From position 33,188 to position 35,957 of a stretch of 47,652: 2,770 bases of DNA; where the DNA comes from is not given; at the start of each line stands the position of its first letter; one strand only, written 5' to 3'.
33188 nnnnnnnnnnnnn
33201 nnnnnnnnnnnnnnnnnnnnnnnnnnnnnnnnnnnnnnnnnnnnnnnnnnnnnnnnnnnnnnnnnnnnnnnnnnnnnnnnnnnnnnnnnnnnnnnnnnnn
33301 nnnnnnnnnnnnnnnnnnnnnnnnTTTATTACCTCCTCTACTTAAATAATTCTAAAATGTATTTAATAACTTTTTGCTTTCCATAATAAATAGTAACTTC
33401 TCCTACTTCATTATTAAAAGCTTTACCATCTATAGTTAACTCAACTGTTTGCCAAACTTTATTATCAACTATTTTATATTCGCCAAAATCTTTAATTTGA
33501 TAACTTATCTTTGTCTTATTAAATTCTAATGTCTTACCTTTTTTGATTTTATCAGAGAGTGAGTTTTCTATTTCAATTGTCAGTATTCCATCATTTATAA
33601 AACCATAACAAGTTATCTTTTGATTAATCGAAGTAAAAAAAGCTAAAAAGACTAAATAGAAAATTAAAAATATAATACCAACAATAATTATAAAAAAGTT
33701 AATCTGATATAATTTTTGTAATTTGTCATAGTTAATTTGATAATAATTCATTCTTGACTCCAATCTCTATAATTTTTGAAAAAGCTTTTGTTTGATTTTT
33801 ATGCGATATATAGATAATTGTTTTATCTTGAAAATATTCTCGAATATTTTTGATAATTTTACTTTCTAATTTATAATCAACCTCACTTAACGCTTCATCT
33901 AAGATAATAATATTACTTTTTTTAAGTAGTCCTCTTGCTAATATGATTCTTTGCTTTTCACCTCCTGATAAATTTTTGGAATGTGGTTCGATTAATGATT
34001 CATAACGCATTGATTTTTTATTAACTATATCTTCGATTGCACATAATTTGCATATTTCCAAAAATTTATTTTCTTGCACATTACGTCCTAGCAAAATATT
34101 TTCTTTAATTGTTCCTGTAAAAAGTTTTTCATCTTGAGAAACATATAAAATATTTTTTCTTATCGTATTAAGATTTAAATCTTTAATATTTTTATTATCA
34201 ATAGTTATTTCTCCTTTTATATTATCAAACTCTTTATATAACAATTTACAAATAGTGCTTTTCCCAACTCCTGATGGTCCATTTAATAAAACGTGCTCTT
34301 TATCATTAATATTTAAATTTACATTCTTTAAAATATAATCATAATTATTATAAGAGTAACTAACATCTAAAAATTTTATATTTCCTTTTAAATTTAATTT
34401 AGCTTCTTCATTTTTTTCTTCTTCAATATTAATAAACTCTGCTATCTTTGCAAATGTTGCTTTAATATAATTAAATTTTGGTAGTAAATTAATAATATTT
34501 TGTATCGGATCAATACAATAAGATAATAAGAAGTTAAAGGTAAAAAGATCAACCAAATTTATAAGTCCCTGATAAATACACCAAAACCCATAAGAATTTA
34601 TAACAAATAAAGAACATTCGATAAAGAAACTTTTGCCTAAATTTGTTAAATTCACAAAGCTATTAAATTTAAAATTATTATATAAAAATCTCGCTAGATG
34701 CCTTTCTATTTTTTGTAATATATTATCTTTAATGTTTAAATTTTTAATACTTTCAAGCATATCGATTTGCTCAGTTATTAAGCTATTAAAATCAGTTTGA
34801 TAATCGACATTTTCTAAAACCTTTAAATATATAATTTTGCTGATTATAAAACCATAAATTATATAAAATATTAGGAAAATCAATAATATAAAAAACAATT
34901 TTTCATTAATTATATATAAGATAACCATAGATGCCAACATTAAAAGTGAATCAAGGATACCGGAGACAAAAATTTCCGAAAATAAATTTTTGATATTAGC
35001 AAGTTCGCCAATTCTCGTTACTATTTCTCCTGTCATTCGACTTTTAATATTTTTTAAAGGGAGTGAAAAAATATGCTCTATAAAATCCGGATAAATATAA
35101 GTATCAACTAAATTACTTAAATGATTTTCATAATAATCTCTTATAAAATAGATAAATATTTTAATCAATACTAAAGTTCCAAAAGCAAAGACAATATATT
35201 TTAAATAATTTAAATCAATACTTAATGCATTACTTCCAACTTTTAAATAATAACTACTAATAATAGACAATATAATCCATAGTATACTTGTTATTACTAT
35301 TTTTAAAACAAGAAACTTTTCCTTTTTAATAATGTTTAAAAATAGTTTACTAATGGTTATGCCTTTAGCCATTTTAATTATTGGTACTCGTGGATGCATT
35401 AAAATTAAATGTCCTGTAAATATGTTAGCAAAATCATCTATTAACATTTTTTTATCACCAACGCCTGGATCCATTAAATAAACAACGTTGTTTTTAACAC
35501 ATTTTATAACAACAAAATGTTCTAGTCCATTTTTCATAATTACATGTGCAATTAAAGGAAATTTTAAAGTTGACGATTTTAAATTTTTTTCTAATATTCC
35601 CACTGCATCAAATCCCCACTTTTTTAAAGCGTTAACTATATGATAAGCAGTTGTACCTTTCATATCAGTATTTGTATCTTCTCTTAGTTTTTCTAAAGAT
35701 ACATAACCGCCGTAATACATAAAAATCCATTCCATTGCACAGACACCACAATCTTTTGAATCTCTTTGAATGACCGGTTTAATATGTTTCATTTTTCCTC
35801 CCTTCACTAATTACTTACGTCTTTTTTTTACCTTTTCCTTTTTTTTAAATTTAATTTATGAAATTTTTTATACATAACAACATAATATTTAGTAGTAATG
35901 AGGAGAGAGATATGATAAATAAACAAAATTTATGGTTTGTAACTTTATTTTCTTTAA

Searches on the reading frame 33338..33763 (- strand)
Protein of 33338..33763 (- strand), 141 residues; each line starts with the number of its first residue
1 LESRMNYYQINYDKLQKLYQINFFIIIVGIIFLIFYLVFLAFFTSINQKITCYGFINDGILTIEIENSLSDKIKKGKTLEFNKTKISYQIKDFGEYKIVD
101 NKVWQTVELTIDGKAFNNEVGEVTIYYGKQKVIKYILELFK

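Call 5: search_protein_families(library=pfam, proteins=[window:33338-33763:-], max_evalue=0.1)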
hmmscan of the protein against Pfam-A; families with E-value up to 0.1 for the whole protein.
window:33338-33763:- (141 aa): 0 families

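Call 6: search_protein_families(library=ncbifam, proteins=[window:33338-33763:-], max_evalue=0.1)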
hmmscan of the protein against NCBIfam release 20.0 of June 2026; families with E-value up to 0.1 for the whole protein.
window:33338-33763:- (141 aa): 1 family
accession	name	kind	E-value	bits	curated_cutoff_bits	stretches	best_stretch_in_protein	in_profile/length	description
TIGR03750.1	conj_TIGR03750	hypoth_equivalog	0.018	15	70.75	1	23-105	24-108/111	TIGR03750 family conjugal transfer protein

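Call 55: search_protein_families(library=pfam, alignment_id=A3, max_evalue=1)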
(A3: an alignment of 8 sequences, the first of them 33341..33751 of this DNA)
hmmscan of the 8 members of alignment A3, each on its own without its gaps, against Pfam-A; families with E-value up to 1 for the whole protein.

A. member 1, window:33341-33751:- (137 aa): 1 family
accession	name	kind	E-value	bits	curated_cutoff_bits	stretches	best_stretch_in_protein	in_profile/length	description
PF02723.19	CoV_E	-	0.31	11.7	32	1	17-57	12-50/75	Coronavirus small envelope protein E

B. families by the number of members that match (of 8 scanned): 14 families
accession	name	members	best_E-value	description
PF07703.20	A2M_BRD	1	0.019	Alpha-2-macroglobulin bait region domain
PF03442.20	CBM_X2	1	0.029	Carbohydrate binding domain X2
PF03579.19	SHP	1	0.042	Small hydrophobic protein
PF12245.14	Big_3_2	1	0.062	Bacterial Ig-like domain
PF20045.4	DUF6447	1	0.063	Family of unknown function (DUF6447)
PF13800.11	Sigma_reg_N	1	0.08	Sigma factor regulator N-terminal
PF00558.24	Vpu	1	0.1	Vpu protein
PF03530.19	SK_channel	1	0.12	Calcium-activated SK potassium channel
PF18840.6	LPD25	1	0.12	Large polyvalent protein associated domain 25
PF23763.2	Beta-barrel_GLAA-B_I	1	0.13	GLAA-B beta-barrel domain I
PF13623.11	SurA_N_2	1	0.14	SurA-like N-terminal domain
PF02723.19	CoV_E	1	0.31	Coronavirus small envelope protein E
PF15183.11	MRAP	1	0.64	Melanocortin-2 receptor accessory protein family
PF01123.25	Stap_Strp_toxin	1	0.87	Staphylococcal/Streptococcal toxin, OB-fold domain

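Call 56: search_solved_structures(query=A3, max_evalue=10, show_alignments=2)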
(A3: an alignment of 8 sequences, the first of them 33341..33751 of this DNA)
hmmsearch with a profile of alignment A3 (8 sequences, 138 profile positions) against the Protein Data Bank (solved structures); distinct sequences matched with E-value up to 10: 30.
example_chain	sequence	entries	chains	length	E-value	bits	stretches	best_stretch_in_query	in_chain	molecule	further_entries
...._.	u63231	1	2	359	0.16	15.4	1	89-135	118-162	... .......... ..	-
6l84_A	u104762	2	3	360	0.16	15.4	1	89-135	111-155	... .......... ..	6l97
3qz7_A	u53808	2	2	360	0.16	15.3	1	89-135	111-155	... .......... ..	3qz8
2asd_A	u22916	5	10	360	0.17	15.3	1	89-135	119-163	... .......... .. | Dpo4 polymerase IV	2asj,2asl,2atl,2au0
4qwb_A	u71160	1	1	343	0.19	15.2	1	89-135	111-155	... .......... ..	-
2ago_A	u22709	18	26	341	0.2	15.1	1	89-135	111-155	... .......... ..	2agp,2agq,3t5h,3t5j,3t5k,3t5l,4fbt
4g3i_A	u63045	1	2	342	0.2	15.1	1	89-135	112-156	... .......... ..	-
3gii_A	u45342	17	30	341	0.2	15.1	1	89-135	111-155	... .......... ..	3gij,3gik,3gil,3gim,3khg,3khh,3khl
3pr4_A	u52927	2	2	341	0.2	15.1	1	89-135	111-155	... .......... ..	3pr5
2rdi_A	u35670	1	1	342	0.2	15.1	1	89-135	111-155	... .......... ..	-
4tqr_A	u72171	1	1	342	0.2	15.1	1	89-135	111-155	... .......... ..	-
4qwc_A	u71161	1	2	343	0.2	15.1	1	89-135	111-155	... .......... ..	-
3v6k_A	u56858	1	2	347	0.2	15.1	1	89-135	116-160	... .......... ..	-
3pvx_A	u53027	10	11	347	0.2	15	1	89-135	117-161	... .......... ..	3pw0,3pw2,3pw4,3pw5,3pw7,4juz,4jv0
3v6h_A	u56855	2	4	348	0.2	15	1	89-135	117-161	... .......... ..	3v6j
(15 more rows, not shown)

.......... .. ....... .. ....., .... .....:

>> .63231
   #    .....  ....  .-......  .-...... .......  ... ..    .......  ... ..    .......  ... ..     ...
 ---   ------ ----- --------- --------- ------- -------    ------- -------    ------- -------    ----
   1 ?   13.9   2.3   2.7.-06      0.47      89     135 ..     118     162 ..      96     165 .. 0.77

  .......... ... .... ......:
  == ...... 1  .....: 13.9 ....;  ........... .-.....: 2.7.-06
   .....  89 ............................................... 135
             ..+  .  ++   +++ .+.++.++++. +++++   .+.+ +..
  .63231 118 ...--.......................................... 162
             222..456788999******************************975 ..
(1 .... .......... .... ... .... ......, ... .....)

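Call 63: predict_structure(protein=window:33341-33751:-)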
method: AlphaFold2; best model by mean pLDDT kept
length: 137 residues; sequences in the alignment: 1
mean_pLDDT: 52.5   pTM: 0.34
mean pLDDT of the five models: 52.5, 51.6, 51.0, 49.2, 47.9
residues with pLDDT >= 90: 26; 70-90: 10; 50-70: 5; < 50: 96
segments of 3 or more residues with pLDDT < 50: 41-58, 60-137
pLDDT, mean of each block of 10 residues (from residue 1): 82 93 97 78 41 41 37 31 37 39 42 39 39 34
secondary structure, 60 per line:
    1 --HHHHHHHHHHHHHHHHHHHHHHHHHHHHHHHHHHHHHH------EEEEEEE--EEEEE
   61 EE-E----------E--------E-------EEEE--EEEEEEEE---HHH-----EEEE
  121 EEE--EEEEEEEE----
elements in order: H3-40 E47-53 E56-62 E92-95 E98-105 E117-123 E126-133

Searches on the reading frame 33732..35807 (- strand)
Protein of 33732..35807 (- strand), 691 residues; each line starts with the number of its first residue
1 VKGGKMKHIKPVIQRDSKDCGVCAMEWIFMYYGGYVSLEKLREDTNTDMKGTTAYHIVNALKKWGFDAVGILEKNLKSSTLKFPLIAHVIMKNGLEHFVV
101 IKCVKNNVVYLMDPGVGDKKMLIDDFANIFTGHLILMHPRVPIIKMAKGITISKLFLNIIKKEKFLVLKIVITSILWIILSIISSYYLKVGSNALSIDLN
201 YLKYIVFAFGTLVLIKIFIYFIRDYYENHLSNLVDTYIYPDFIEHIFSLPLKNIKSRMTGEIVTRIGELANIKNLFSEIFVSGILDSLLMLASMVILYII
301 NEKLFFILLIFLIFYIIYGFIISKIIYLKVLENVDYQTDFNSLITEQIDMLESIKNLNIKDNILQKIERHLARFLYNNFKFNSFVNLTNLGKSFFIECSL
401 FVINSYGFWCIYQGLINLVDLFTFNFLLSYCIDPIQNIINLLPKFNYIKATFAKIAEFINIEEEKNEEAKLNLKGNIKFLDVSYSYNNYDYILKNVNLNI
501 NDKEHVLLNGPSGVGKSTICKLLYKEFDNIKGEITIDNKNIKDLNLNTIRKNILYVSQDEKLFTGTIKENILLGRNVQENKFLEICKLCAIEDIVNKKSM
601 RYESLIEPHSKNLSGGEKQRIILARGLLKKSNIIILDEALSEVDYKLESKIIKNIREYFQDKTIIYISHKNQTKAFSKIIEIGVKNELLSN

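Call 5: search_protein_families(library=pfam, proteins=[window:33732-35807:-], max_evalue=0.1)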
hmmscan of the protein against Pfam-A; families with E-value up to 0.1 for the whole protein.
window:33732-35807:- (691 aa): 23 families
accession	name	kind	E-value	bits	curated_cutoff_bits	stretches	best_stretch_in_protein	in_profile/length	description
PF03412.21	Peptidase_C39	-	1.1e-31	109.8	22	1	10-140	3-131/133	Peptidase C39 family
PF00005.33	ABC_tran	-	4e-29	102.4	25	1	493-640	1-136/137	ABC transporter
PF00664.28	ABC_membrane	-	3.9e-23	82.9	28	1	170-434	4-273/274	ABC transporter transmembrane region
PF13238.12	AAA_18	-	3.2e-05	24.8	29.4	1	506-596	1-82/128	AAA domain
PF02463.25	SMC_N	-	3.8e-05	23.7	40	1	487-674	121-202/220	RecF/RecN/SMC N terminal domain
PF20720.3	nSTAND3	-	0.00076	19.6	27.2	1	500-545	14-58/155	Novel STAND NTPase 3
PF03193.22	RsgA_GTPase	-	0.0023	18.2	30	1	493-535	97-138/174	RsgA GTPase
PF13173.12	AAA_14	-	0.003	18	27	1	504-551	3-42/129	AAA domain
PF12775.13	AAA_7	-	0.0039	17.2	25.8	1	496-529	26-59/181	P-loop containing dynein motor region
PF00004.35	AAA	-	0.0041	18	21.2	1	506-568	1-51/131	ATPase family associated with various cellular activities (AAA)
PF03215.21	Rad17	-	0.0041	17.5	23.8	1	493-527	35-69/186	Rad17 P-loop domain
PF13401.12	AAA_22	-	0.0059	17.4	27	1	502-538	4-33/130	AAA domain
PF05496.18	RuvB_N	-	0.0093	16.2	27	1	501-529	31-59/159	Holliday junction DNA helicase RuvB P-loop domain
PF13555.12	AAA_29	-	0.011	15.9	27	1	496-519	15-38/61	P-loop containing region of AAA domain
PF00158.32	Sigma54_activat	-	0.012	15.7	20.2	1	492-533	11-52/168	Sigma-54 interaction domain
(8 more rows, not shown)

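Call 6: search_protein_families(library=ncbifam, proteins=[window:33732-35807:-], max_evalue=0.1)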
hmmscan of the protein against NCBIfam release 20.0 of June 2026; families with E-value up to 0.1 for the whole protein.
window:33732-35807:- (691 aa): 188 families (the best 25 are shown)
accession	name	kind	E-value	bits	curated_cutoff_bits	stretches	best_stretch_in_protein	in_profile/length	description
TIGR01193.1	bacteriocin_ABC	subfamily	7.7e-115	385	523.85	1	14-679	1-678/708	peptide cleavage/export ABC transporter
TIGR03796.1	NHLM_micro_ABC1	equivalog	1.2e-94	317.9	853.3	1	12-670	5-671/710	NHLP family bacteriocin export ABC transporter peptidase/permease/ATPase subunit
NF045998.1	cleave_ABC_plasm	equivalog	2.8e-93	313.4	500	1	14-672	2-662/673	Mbov_0121 family peptidase domain-containing ABC transporter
TIGR01846.1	type_I_sec_HlyB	subfamily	7.6e-84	282.3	725.55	1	22-678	2-660/694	type I secretion system permease/ATPase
TIGR03375.1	type_I_sec_LssB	subfamily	6.4e-82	275.9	693.1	1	25-672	7-663/696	type I secretion system permease/ATPase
NF010178.0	PRK13657.1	equivalog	1.4e-55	188.8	733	1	157-673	11-532/588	glucan ABC transporter ATP-binding protein/ permease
TIGR03797.1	NHLM_micro_ABC2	equivalog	2e-52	178.6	709.4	1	147-670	118-644/686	NHLP bacteriocin export ABC transporter permease/ATPase subunit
TIGR02203.1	MsbA_lipidA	equivalog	6.7e-51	173.4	602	1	198-673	50-531/572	lipid A export permease/ATP-binding protein MsbA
TIGR00958.1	3a01208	subfamily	7.1e-50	170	874.6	1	151-673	148-676/711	antigen peptide transporter 2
TIGR02857.1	CydD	equivalog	1.4e-49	169.5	435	1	452-675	294-521/529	thiol reductant ABC exporter subunit CydD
NF052233.1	CphA_assoc_ABC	equivalog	2.6e-49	168.2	880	1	196-673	223-705/766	cyanophycin metabolism-associated ABC transporter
TIGR02204.1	MsbA_rel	hypoth_equivalog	1.5e-47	162.5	780.4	1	167-673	24-537/576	ABC transporter, permease/ATP-binding protein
NF008364.0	PRK11160.1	equivalog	4.5e-47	160.9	630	1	244-679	101-544/575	heme ABC transporter ATP-binding protein/permease CydC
NF045513.1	HepA_fam_ABC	equivalog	4.8e-47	160.7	725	1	206-673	94-571/610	heterocyst formation ABC transporter subunit HepA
TIGR01842.1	type_I_sec_PrtD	subfamily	3.2e-45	154.7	510.15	1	167-673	8-516/544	type I secretion system permease/ATPase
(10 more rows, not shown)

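Call 11: find_related_loci(query=window:33732-35807:-, collection=genome_contigs, flank=6000)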
Query window:33732-35807:- (691 aa) in genome_contigs; peptide patterns used: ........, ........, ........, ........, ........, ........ (x = any residue, [..] = any of these).
118 stretches matched a pattern; 8 encode a relative of the query (tblastn E <= 1e-3); 8 distinct loci.
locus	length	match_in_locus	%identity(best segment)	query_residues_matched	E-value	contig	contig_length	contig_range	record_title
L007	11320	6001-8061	31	3-682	1e-88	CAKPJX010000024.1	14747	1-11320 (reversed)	MAG: uncultured Bacilli bacterium isolate REFINED_METABAT215_TOP10_CONTIGS_1500_ASSEMBLY_K77_MERGED__Hadza_MoBio_hadza-E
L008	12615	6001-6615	31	468-677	1e-19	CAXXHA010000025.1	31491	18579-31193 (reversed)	MAG: Spirochaetia bacterium isolate 4b612f34-177e-4c5c-b08e-3e7ec00fbc00 genome assembly, contig: contig_25, whole genom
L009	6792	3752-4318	30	492-682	3e-14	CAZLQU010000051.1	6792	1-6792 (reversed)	MAG TPA_asm: uncultured Muribaculaceae bacterium isolate SRP278969_co1_423 genome assembly, contig: NODE_17858_length_67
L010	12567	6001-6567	28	493-682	1e-11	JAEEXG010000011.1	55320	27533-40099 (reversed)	MAG: Lachnospiraceae bacterium isolate Tb.RUG.515 NODE_1689_length_55320_cov_3.401047, whole genome shotgun sequence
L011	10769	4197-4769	23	481-669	1e-10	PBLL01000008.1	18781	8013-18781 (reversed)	MAG: Actinomycetota bacterium isolate SP24 162109, whole genome shotgun sequence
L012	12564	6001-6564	27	491-682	6e-10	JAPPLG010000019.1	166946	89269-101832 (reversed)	MAG: Bdellovibrionales bacterium isolate RHO3_bin_17 NODE_186_length_166946_cov_35.269859, whole genome shotgun sequence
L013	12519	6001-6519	26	495-669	3e-8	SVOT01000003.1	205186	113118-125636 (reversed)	MAG: Oscillospiraceae bacterium isolate SIG572 NODE_216_length_205186_cov_6.291526, whole genome shotgun sequence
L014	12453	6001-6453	25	510-669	4e-6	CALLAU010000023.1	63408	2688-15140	MAG: uncultured Bdellovibrionales bacterium isolate L2_Bin_MAXBIN__129_1 genome assembly, contig: c_000000324239, whole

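Call 24: search_solved_structures(query=window:33732-35792:-, max_evalue=1e-20, show_alignments=1)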
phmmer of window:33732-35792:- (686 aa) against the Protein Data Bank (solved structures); distinct sequences matched with E-value up to 1e-20: 237 (the best 60 are shown).
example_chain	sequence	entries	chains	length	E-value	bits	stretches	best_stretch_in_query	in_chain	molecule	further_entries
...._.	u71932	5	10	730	1.8e-101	343.9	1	7-668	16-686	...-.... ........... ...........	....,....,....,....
8vp3_A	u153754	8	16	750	2e-101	343.8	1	7-668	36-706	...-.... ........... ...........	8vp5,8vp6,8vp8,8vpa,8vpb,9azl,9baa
4s0f_A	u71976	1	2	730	4.3e-101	342.7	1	7-668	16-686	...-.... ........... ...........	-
6v9z_A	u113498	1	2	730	3.1e-100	339.8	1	7-668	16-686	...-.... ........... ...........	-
8vp9_A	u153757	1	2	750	7e-100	338.7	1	6-669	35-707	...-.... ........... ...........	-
8hf4_A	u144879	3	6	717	1.9e-81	277.8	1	2-666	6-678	Transport/processing ATP-binding protein ComA | Competence factor transporting ATP-binding protein/permease ComA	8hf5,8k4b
8hf7_A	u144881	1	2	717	3.3e-81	277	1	2-666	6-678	Competence factor transporting ATP-binding protein/permease ComA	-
8hf6_A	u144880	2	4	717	4.4e-81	276.6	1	2-666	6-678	Competence factor transporting ATP-binding protein/permease ComA | Transport/processing ATP-binding protein ComA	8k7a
8vow_A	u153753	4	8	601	1.7e-68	235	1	151-668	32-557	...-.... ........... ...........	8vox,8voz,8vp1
4f4c_A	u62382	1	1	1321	1.4e-65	225.4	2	288-671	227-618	Multidrug resistance protein pgp-1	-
8sa0_A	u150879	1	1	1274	3.7e-62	214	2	463-670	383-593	ATP-dependent translocase ABCB1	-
8gmg_A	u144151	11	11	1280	3.8e-62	214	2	463-670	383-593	ATP-dependent translocase ABCB1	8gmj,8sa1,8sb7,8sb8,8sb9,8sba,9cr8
6qex_A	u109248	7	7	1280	4e-62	213.9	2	463-670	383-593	Multidrug resistance protein 1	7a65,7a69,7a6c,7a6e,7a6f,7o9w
8y6h_A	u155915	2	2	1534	7.2e-62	213.1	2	463-670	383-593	ATP-dependent translocase ABCB1,mNeonGreen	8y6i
7zka_A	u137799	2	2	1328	1.5e-61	212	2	252-673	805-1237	ATP-dependent translocase ABCB1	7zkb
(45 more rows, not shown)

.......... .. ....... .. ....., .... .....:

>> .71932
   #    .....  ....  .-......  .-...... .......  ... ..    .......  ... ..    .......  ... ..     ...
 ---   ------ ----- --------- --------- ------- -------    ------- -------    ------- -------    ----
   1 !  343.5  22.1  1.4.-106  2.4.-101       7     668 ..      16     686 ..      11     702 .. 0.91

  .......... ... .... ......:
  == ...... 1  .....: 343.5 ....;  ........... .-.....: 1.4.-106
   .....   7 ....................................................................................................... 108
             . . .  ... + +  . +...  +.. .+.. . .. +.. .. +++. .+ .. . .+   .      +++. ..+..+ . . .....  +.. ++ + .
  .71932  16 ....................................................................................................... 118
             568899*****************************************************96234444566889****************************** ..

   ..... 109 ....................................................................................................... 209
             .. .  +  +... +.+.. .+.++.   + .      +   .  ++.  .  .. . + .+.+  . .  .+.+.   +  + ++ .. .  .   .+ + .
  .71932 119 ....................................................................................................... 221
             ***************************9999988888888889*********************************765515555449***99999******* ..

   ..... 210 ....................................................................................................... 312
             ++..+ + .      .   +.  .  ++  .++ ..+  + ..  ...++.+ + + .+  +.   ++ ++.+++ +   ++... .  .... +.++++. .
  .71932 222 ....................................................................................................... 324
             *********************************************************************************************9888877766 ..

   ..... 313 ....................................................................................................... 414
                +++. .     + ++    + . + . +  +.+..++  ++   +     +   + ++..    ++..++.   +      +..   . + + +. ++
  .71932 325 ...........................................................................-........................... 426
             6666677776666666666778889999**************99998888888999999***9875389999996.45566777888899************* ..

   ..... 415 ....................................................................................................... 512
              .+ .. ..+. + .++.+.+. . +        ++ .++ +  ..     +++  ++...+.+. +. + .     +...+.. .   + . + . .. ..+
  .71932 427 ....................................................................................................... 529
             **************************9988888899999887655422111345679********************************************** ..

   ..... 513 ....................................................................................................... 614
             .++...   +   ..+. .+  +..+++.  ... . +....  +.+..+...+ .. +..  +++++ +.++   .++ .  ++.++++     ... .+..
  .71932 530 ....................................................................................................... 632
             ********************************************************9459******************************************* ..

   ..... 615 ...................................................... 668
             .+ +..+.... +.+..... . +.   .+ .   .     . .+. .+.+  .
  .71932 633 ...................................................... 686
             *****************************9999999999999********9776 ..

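Call 70: search_protein_families(library=ncbifam, proteins=[L007:8775-8909:+], max_evalue=0.01)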
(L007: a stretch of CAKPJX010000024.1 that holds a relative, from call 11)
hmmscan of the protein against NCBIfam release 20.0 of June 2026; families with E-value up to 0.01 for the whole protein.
L007:8775-8909:+ (45 aa): 0 families
